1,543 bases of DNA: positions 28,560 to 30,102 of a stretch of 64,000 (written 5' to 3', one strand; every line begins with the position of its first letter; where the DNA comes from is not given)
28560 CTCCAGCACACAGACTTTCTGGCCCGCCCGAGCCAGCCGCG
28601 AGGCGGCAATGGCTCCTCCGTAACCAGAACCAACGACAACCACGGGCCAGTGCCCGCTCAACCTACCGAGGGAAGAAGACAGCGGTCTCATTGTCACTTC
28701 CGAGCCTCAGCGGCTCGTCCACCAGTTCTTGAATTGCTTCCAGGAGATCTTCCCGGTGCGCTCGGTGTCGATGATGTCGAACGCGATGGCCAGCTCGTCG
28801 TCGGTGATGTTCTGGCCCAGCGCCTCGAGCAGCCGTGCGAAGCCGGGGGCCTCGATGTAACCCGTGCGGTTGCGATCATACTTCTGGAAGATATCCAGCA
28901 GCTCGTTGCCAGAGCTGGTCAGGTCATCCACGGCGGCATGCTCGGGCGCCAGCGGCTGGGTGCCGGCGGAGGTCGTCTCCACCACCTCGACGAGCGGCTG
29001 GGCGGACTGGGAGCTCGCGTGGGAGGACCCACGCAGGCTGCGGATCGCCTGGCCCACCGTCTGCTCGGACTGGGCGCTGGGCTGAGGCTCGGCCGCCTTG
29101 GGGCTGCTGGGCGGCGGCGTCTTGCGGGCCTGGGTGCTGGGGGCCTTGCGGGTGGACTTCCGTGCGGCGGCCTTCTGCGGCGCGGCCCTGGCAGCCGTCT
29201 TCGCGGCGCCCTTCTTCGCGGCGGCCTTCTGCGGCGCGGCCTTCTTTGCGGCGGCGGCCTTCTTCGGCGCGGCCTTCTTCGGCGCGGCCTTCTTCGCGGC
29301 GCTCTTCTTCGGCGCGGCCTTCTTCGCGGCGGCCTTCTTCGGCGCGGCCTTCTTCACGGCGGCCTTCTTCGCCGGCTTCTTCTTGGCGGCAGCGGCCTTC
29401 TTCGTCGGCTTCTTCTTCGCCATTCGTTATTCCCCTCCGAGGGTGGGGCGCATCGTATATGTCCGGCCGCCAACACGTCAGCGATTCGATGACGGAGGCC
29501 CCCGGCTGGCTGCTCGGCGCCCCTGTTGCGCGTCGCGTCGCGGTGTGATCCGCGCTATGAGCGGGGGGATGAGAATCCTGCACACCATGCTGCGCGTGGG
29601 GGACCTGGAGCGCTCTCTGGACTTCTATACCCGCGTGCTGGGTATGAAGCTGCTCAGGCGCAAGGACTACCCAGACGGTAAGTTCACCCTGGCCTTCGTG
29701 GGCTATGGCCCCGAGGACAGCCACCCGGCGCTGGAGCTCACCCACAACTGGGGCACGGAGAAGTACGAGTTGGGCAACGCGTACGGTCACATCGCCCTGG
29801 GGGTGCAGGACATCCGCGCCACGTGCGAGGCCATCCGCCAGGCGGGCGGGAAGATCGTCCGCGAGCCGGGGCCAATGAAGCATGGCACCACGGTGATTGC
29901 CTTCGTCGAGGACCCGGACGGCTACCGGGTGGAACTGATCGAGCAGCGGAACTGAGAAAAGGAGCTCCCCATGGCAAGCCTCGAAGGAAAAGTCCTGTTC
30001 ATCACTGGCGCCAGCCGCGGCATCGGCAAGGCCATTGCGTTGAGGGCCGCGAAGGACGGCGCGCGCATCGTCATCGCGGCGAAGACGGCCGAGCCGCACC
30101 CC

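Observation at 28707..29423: Histone H1-like KA-repeat protein fused to an EF-hand-like pair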

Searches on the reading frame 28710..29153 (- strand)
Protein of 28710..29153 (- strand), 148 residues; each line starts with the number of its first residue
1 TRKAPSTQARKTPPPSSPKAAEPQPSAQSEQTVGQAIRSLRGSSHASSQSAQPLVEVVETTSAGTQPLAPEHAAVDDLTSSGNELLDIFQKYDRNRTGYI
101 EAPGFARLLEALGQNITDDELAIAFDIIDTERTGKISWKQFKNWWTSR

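Call 6: find_homologous_proteins(query=window:28710-29153:-)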
Query seq(148 aa) (148 aa): 102 proteins with E <= 0.001 among 155 candidates.
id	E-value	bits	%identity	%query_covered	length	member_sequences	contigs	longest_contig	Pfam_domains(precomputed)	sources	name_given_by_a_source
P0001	6.4e-90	316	100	100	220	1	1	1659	PF13405.13,PF13499.13,PF13833.13,PF07382.17,PF00036.39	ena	-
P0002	7.0e-90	316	100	100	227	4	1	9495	PF13405.13,PF13499.13,PF13833.13,PF07382.17,PF00036.39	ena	-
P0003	8.1e-90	316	100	100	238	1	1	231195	PF13405.13,PF13499.13,PF13833.13,PF07382.17,PF00036.39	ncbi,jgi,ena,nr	ncbi:MAG TPA: EF-hand domain-containing protein [Myxococcaceae bacterium]|nr:EF-hand domain-containi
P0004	1.8e-86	305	97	100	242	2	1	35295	PF13405.13,PF13499.13,PF13833.13,PF07382.17,PF00036.39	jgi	jgi:Ca2+-binding EF-hand superfamily protein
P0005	1.7e-79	283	92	96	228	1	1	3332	PF13405.13,PF13499.13,PF13833.13,PF07382.17,PF00036.39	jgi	-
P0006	3.2e-72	259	81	100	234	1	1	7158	PF13405.13,PF13499.13,PF13833.13,PF00036.39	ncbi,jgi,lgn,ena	ncbi:MAG TPA: EF-hand domain-containing protein [Myxococcaceae bacterium]|jgi:hypothetical protein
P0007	2.7e-66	240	88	83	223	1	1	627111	PF13405.13,PF13499.13,PF13833.13,PF07382.17,PF00036.39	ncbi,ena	-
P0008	3.3e-66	240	84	86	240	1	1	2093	PF13405.13,PF13499.13,PF13833.13,PF00036.39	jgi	jgi:hypothetical protein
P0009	1.6e-57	211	70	100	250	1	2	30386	PF13405.13,PF13499.13,PF00036.39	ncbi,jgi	jgi:hypothetical protein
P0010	3.7e-56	207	82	78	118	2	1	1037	PF13405.13,PF13499.13,PF13833.13,PF00036.39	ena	-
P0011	1.3e-54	202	72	90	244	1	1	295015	PF13405.13,PF13499.13,PF07382.17,PF00036.39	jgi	jgi:hypothetical protein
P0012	1.3e-53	199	90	68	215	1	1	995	PF13405.13,PF13499.13,PF13833.13,PF00036.39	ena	-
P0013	1.4e-51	192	92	62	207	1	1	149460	PF13405.13,PF13499.13,PF13833.13,PF00036.39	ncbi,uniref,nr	ncbi:EF-hand domain-containing protein [Hyalangium rubrum]|uniref:EF-hand domain-containing protein 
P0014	5.0e-50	187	89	66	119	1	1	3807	PF13405.13,PF13499.13,PF13833.13,PF00036.39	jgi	-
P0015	7.7e-50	187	81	72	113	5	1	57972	PF13405.13,PF13499.13,PF13833.13,PF13202.13,PF00036.39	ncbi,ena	-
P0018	5.1e-49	184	88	63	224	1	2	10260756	PF13405.13,PF13499.13,PF13833.13,PF13202.13,PF00036.39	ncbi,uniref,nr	ncbi:EF-hand domain-containing protein [Stigmatella aurantiaca]|uniref:EF hand domain protein n=1 Ta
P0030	5.0e-45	171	80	66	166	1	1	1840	PF13405.13,PF13499.13,PF13833.13,PF13202.13,PF00036.39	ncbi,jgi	jgi:hypothetical protein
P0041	1.8e-43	166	82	63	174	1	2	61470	PF13405.13,PF13499.13,PF13833.13,PF13202.13,PF00036.39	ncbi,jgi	jgi:hypothetical protein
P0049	5.3e-43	164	82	61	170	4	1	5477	PF13405.13,PF13499.13,PF13833.13,PF13202.13,PF00036.39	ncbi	-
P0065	1.8e-41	159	75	65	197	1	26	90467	PF13405.13,PF13499.13,PF13833.13,PF07382.17,PF13202.13,PF00036.39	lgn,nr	nr:EF-hand domain-containing protein [Myxococcus xanthus]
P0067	3.0e-41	159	73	67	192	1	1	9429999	PF13405.13,PF13499.13,PF13833.13,PF07382.17,PF13202.13,PF00036.39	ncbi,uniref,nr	ncbi:EF-hand domain-containing protein [Myxococcus xanthus]|uniref:EF-hand domain-containing protein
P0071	5.9e-41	158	75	65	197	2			PF13405.13,PF13499.13,PF13833.13,PF07382.17,PF13202.13,PF00036.39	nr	nr:EF-hand domain-containing protein [Myxococcus xanthus]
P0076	1.2e-40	157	79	64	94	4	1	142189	PF13405.13,PF13499.13,PF13833.13,PF00036.39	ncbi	-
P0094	3.4e-38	149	70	67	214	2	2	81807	PF13405.13,PF13499.13,PF13833.13,PF07382.17,PF13202.13,PF02095.22,PF00036.39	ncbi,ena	-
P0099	9.8e-32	128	75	57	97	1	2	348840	PF13405.13,PF13499.13,PF13833.13,PF00036.39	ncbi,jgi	jgi:Ca2+-binding EF-hand superfamily protein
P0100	4.1e-29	119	64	56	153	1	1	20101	PF13405.13,PF13499.13,PF13833.13,PF00036.39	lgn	-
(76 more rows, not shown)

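Call 14: find_encoding_contigs(protein=P0067, flank=6000, max_places=2)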
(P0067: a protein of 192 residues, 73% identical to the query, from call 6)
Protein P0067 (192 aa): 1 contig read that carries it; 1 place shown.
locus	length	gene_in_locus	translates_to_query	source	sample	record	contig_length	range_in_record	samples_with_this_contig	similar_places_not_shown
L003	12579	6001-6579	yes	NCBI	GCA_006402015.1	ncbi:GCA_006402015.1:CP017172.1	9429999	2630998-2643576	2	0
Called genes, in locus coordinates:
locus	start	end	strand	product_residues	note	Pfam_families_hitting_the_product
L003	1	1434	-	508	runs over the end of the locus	PF25302:NADase_transloc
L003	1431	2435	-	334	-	PF14522:Cytochrome_C7 (faint), PF13435:Cytochrome_C554 (faint)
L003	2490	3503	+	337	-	PF08240:ADH_N, PF00107:ADH_zinc_N, PF13602:ADH_zinc_N_2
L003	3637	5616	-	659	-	PF01163:RIO1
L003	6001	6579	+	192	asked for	PF07382:HC2, PF00036:EF-hand_1 (weak), PF13202:EF-hand_5 (faint), PF13405:EF-hand_6 (weak), PF13499:EF-hand_7, PF13833:EF-hand_8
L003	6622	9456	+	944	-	PF13188:PAS_8, PF00989:PAS, PF08448:PAS_4, PF13426:PAS_9, PF00512:HisKA, PF02518:HATPase_c, PF00072:Response_reg, PF01627:Hpt, +3 more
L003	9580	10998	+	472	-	PF07992:Pyr_redox_2, PF13738:Pyr_redox_3, PF00070:Pyr_redox, PF02852:Pyr_redox_dim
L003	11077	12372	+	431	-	PF10127:RlaP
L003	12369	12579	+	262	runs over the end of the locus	PF10127:RlaP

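Call 16: find_encoding_contigs(protein=P0018, flank=6000, max_places=2)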
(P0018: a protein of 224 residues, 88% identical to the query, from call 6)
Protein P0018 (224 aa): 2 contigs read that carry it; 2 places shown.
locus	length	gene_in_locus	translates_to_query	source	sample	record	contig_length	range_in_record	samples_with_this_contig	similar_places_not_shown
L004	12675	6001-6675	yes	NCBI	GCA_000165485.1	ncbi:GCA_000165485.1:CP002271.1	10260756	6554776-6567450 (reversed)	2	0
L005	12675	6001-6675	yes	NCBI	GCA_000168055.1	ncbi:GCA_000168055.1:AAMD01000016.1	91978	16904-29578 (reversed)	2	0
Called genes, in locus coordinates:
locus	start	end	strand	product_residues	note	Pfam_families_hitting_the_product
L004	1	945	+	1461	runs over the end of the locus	PF17963:Big_9 (faint), PF02128:Peptidase_M36, PF02225:PA, PF18911:PKD_4 (faint), PF22352:K319L-like_PKD, PF21027:Sde0182_C (faint), PF22352:K319L-like_PKD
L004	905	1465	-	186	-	PF01169:GDT1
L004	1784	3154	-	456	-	PF01235:Na_Ala_symp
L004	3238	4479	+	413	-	PF03576:Peptidase_S58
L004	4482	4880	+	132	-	PF00903:Glyoxalase (weak)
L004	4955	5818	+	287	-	PF03544:TonB_C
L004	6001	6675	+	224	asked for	PF00036:EF-hand_1 (faint), PF13405:EF-hand_6 (weak), PF13499:EF-hand_7, PF13202:EF-hand_5 (faint), PF13833:EF-hand_8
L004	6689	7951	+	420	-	-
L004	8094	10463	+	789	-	PF00890:FAD_binding_2 (faint), PF01266:DAO (faint), PF00732:GMC_oxred_N, PF05199:GMC_oxred_C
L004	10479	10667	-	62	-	-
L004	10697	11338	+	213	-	PF00300:His_Phos_1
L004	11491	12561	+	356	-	PF00196:GerE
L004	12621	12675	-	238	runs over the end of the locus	PF14518:Haem_oxygenas_2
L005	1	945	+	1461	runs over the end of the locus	PF17963:Big_9 (faint), PF02128:Peptidase_M36, PF02225:PA, PF18911:PKD_4 (faint), PF22352:K319L-like_PKD, PF21027:Sde0182_C (faint), PF22352:K319L-like_PKD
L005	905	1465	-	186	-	PF01169:GDT1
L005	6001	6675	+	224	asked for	PF00036:EF-hand_1 (faint), PF13405:EF-hand_6 (weak), PF13499:EF-hand_7, PF13202:EF-hand_5 (faint), PF13833:EF-hand_8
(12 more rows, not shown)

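Call 17: find_encoding_contigs(protein=P0013, flank=6000, max_places=2)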
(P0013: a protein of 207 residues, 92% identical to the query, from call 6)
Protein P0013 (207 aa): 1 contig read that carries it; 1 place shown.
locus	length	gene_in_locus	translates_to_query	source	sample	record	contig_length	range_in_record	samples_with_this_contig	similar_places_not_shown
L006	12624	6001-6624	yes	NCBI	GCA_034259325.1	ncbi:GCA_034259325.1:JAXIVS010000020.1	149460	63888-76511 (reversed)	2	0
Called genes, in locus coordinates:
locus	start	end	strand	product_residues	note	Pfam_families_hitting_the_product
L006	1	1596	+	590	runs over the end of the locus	PF23106:EGF_Teneurin (weak), PF04616:Glyco_hydro_43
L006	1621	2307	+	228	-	PF14353:CpXC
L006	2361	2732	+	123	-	PF00903:Glyoxalase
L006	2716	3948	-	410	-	PF00686:CBM_20, PF00756:Esterase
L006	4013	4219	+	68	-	-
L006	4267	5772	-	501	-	PF00027:cNMP_binding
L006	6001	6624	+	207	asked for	PF00036:EF-hand_1 (faint), PF13405:EF-hand_6 (weak), PF13499:EF-hand_7, PF13833:EF-hand_8 (weak)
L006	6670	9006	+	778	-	PF01266:DAO (faint), PF00732:GMC_oxred_N, PF05199:GMC_oxred_C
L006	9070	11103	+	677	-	PF02494:HYR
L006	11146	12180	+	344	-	-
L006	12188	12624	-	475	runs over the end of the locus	PF01546:Peptidase_M20, PF07687:M20_dimer (weak)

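Call 32: list_cluster_members(proteins=[P0065, P0003, P0071])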
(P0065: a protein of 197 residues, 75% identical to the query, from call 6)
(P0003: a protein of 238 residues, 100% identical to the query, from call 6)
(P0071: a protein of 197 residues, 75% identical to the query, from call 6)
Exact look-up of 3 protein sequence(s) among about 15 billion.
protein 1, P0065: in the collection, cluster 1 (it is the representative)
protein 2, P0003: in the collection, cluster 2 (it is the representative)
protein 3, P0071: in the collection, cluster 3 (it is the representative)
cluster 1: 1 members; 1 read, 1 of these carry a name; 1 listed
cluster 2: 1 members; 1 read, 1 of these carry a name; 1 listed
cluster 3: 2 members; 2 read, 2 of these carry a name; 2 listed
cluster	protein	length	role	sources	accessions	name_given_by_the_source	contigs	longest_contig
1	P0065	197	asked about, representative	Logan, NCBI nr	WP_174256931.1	EF-hand domain-containing protein [Myxococcus xanthus]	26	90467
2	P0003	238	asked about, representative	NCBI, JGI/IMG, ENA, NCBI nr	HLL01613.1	MAG TPA: EF-hand domain-containing protein [Myxococcaceae bacterium] | EF-hand domain-containing protein [Myxococcaceae bacterium]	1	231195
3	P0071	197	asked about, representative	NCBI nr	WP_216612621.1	EF-hand domain-containing protein [Myxococcus xanthus]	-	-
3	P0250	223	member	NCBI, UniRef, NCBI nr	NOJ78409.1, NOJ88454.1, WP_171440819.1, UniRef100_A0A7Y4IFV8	EF-hand domain-containing protein [Myxococcus xanthus] | EF-hand domain-containing protein n=1 Tax=Myxococcus xanthus TaxID=34 ...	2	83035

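Call 37: find_encoding_contigs(protein=P0100, flank=8000, max_places=2)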
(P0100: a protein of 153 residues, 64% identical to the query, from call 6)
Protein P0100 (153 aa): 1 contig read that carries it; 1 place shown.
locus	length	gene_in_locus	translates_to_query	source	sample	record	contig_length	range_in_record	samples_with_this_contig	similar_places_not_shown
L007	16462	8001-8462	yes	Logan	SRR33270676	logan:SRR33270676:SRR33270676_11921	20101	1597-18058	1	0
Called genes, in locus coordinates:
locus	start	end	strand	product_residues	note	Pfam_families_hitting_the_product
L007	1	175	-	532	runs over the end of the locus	-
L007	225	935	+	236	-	PF08281:Sigma70_r4_2 (weak), PF04545:Sigma70_r4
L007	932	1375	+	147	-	-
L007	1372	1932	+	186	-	-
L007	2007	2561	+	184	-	-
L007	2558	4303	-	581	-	-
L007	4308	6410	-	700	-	-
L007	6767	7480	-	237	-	-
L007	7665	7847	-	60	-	-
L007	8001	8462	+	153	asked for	PF13833:EF-hand_8 (faint), PF00036:EF-hand_1 (weak), PF13405:EF-hand_6, PF13499:EF-hand_7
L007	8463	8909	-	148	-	PF13442:Cytochrome_CBB3, PF00034:Cytochrom_C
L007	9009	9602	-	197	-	-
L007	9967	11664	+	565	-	PF07626:PSD3, PF07637:PSD5, PF07631:PSD4, PF07627:PSCyt3, PF07624:PSD2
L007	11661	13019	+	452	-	PF07586:HXXSHH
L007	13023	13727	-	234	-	PF02518:HATPase_c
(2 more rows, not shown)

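Call 53: list_cluster_members(proteins=[P0255, P0076, P0015, P0007, P0009, P0030, P0041, P0049, P0094, P0099])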
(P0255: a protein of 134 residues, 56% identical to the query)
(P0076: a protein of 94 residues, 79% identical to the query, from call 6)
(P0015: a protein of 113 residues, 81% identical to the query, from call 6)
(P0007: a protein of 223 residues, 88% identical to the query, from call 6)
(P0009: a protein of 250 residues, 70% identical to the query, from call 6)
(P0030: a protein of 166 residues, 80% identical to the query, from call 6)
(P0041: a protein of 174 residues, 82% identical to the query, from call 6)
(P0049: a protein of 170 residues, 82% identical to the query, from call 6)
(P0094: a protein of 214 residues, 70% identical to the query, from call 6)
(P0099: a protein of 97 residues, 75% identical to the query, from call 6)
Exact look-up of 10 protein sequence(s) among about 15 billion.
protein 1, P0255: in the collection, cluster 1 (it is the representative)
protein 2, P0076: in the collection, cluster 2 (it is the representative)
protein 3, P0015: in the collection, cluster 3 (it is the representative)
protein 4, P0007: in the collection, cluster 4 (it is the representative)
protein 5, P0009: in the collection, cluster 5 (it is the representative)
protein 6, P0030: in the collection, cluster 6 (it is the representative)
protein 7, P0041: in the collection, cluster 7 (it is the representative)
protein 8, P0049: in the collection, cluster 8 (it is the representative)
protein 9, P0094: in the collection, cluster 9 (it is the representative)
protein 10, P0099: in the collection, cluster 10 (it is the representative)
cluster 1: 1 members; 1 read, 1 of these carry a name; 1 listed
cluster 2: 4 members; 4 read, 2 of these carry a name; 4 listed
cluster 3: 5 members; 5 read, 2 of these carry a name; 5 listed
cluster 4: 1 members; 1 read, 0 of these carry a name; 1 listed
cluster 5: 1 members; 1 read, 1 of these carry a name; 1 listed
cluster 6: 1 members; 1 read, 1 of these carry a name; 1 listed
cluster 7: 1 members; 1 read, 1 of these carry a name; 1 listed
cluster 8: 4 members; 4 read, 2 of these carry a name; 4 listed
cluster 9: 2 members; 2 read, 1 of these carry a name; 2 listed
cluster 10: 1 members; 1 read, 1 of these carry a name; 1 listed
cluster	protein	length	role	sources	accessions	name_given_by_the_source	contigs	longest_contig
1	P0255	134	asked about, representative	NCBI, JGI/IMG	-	hypothetical protein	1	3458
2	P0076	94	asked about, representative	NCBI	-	-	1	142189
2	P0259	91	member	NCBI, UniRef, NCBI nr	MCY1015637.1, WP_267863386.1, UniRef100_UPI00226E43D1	EF-hand domain-containing protein [Pyxidicoccus sp. MSG2] | EF-hand domain-containing protein n=1 Tax=Pyxidicoccus sp. MSG2 TaxID=2996790 ...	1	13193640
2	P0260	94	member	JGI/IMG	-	Ca2+-binding EF-hand superfamily protein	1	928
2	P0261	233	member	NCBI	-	-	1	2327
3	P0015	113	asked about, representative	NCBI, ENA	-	-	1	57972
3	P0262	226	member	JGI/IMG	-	hypothetical protein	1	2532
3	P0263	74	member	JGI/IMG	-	Ca2+-binding EF-hand superfamily protein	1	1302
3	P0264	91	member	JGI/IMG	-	-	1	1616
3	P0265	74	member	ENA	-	-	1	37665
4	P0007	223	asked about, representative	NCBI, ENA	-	-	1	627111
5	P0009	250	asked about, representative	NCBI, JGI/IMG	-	hypothetical protein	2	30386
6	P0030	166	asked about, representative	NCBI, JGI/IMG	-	hypothetical protein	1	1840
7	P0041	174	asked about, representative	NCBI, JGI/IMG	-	hypothetical protein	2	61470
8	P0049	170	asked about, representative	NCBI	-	-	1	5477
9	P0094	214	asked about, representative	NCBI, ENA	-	-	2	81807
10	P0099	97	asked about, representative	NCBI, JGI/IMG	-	Ca2+-binding EF-hand superfamily protein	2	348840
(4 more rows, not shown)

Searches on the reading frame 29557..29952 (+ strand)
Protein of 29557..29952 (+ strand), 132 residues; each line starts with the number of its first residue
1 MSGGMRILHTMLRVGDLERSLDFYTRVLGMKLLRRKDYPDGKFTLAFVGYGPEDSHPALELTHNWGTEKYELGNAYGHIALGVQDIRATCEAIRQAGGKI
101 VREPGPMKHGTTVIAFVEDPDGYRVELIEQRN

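Call 15: search_protein_families(library=pfam, proteins=[window:29557-29952:+], max_evalue=0.001)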
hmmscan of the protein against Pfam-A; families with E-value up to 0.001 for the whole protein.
window:29557-29952:+ (132 aa): 5 families
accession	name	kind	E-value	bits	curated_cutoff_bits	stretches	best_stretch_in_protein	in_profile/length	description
PF00903.31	Glyoxalase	-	1.2e-30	106.8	20.6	1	6-127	1-121/121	Glyoxalase/Bleomycin resistance protein/Dioxygenase superfamily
PF13669.12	Glyoxalase_4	-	5e-10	40.1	27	1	9-112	2-106/109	Glyoxalase/Bleomycin resistance protein/Dioxygenase superfamily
PF18029.7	Glyoxalase_6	-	6.6e-07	30.4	23.6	1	11-127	3-105/106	Glyoxalase-like domain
PF22677.2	Ble-like_N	-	8.6e-05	22.6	24.5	1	6-34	1-29/41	Bleomycin resistance protein-like N-terminal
PF12681.13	Glyoxalase_2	-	0.00015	22.1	30.1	1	10-129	4-115/118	Glyoxalase-like domain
